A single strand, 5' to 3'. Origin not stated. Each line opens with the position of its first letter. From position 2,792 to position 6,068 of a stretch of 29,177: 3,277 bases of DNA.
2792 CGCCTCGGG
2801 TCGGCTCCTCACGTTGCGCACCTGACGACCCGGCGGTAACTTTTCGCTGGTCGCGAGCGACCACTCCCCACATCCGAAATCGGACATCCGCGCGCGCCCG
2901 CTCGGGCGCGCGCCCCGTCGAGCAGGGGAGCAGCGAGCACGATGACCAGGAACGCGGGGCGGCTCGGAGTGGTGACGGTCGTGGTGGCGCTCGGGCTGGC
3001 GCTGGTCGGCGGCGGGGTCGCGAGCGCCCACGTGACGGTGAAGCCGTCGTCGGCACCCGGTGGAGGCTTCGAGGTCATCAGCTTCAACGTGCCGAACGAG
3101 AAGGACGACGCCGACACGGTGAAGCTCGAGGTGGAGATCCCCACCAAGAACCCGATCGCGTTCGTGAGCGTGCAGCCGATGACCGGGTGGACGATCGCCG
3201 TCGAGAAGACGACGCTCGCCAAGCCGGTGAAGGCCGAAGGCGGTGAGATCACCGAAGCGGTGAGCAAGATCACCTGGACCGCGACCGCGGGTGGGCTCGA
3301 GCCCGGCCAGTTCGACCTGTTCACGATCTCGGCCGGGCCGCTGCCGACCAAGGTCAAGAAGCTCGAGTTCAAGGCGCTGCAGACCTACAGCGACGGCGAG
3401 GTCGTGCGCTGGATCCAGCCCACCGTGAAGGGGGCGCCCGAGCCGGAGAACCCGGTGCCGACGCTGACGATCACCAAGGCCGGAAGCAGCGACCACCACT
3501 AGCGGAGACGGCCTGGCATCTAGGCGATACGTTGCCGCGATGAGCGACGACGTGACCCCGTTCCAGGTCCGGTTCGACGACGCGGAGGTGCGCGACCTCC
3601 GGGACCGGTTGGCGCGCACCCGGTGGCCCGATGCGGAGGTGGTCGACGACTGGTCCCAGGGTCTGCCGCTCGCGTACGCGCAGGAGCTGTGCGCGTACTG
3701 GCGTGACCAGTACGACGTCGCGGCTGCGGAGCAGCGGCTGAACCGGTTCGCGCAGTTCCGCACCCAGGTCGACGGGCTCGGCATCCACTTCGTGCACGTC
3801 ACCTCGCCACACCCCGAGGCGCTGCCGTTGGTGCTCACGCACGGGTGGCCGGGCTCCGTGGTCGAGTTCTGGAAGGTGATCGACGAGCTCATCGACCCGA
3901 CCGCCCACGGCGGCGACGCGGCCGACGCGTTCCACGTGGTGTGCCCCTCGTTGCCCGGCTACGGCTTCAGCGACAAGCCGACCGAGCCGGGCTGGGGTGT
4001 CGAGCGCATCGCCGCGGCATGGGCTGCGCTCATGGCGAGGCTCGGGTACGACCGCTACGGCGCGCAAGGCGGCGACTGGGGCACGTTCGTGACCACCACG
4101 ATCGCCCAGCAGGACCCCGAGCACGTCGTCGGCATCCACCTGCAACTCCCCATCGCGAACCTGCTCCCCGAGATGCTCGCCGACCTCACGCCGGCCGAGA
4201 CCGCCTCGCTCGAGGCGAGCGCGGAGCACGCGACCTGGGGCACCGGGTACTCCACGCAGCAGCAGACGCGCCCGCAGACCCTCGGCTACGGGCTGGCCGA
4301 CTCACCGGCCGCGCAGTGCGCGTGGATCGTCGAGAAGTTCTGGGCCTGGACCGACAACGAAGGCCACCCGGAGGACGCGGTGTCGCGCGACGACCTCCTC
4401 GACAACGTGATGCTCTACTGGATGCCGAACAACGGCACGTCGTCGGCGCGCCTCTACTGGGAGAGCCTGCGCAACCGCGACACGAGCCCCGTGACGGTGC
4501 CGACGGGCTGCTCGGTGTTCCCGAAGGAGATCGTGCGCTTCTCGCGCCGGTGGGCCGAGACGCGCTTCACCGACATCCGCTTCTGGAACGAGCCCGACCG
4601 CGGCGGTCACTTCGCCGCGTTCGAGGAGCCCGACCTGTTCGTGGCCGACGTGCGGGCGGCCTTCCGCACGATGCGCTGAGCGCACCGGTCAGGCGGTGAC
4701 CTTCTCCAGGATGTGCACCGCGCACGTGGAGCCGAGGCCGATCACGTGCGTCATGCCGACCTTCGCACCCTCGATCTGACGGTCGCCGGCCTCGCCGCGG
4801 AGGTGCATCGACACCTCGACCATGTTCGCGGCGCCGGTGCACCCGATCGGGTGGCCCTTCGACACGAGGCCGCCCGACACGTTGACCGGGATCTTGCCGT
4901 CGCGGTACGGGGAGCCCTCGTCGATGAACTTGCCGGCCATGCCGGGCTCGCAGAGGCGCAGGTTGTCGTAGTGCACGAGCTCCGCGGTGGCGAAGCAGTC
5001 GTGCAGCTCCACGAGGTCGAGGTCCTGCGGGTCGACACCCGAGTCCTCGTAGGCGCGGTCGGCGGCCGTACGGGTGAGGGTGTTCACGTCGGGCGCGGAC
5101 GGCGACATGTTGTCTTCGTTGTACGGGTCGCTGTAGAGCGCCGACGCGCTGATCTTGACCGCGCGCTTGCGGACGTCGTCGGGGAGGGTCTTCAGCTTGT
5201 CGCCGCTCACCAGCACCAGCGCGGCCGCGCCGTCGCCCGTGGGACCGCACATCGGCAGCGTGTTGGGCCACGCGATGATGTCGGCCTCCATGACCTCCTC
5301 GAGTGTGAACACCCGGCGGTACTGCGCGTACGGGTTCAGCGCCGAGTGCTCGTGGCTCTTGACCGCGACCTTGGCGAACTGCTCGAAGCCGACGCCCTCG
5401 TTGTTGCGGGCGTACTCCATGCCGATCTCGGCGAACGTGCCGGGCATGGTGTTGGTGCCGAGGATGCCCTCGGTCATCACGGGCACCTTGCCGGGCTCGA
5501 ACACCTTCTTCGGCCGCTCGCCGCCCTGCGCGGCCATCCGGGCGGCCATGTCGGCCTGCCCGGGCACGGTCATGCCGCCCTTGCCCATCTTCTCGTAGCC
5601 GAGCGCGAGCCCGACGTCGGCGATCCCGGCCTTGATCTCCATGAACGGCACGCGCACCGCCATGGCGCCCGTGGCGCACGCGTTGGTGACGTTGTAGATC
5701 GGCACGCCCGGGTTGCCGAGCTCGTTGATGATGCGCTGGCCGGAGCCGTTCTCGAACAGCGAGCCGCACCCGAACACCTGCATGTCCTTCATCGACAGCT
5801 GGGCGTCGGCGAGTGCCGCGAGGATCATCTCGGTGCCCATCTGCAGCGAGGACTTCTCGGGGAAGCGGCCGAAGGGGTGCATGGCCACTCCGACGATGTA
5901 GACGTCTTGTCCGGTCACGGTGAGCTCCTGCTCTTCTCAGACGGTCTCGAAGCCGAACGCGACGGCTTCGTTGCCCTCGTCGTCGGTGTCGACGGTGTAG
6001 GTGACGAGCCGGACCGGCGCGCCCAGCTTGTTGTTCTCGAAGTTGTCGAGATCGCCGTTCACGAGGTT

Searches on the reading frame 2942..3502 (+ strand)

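Call 16: search_protein_families(library=pfam, proteins=[window:2942-3502:+])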
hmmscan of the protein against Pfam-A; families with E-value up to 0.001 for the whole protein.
window:2942-3502:+ (186 aa): 1 family
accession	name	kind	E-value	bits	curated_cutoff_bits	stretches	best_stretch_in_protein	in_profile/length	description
PF07987.16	DUF1775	-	5.1e-49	166.9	25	1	30-177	1-146/146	Domain of unkown function (DUF1775)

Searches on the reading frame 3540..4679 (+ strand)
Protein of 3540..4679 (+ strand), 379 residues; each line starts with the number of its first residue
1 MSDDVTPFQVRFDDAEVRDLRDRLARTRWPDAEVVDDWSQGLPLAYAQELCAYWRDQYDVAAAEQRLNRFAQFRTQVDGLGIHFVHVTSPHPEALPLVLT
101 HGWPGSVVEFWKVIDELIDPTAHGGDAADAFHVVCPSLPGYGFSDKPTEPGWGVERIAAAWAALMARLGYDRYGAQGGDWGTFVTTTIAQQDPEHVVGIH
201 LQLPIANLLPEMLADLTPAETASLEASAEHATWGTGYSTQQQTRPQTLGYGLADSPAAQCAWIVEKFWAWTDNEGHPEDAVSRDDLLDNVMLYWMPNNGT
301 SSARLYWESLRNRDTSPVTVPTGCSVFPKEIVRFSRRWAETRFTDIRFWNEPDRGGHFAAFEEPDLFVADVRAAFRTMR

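Call 16: search_protein_families(library=pfam, proteins=[window:3540-4679:+])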
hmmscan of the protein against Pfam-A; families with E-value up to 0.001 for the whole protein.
window:3540-4679:+ (379 aa): 3 families
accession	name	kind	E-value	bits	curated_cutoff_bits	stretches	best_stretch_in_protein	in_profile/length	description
PF06441.18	EHN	-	3.1e-38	130.7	22.8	1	5-110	1-107/107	Epoxide hydrolase N terminus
PF00561.26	Abhydrolase_1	-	1.6e-19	71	25.8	1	96-281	2-157/245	alpha/beta hydrolase fold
PF12697.13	Abhydrolase_6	-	0.00058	21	26.3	1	97-369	1-216/217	Alpha/beta hydrolase family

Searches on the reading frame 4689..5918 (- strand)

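Call 16: search_protein_families(library=pfam, proteins=[window:4689-5918:-])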
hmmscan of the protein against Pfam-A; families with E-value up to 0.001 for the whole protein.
window:4689-5918:- (409 aa): 3 families
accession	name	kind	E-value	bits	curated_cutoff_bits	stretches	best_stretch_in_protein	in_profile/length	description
PF22691.2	Thiolase_C_1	-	6.7e-34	117.1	28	1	280-405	18-143/144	Thiolase C-terminal domain-like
PF00108.29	Thiolase_N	-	4.1e-15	56.3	26.4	1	6-199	1-191/260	Thiolase, N-terminal domain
PF02803.24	Thiolase_C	-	7e-12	45.5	27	1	284-380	26-104/123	Thiolase, C-terminal domain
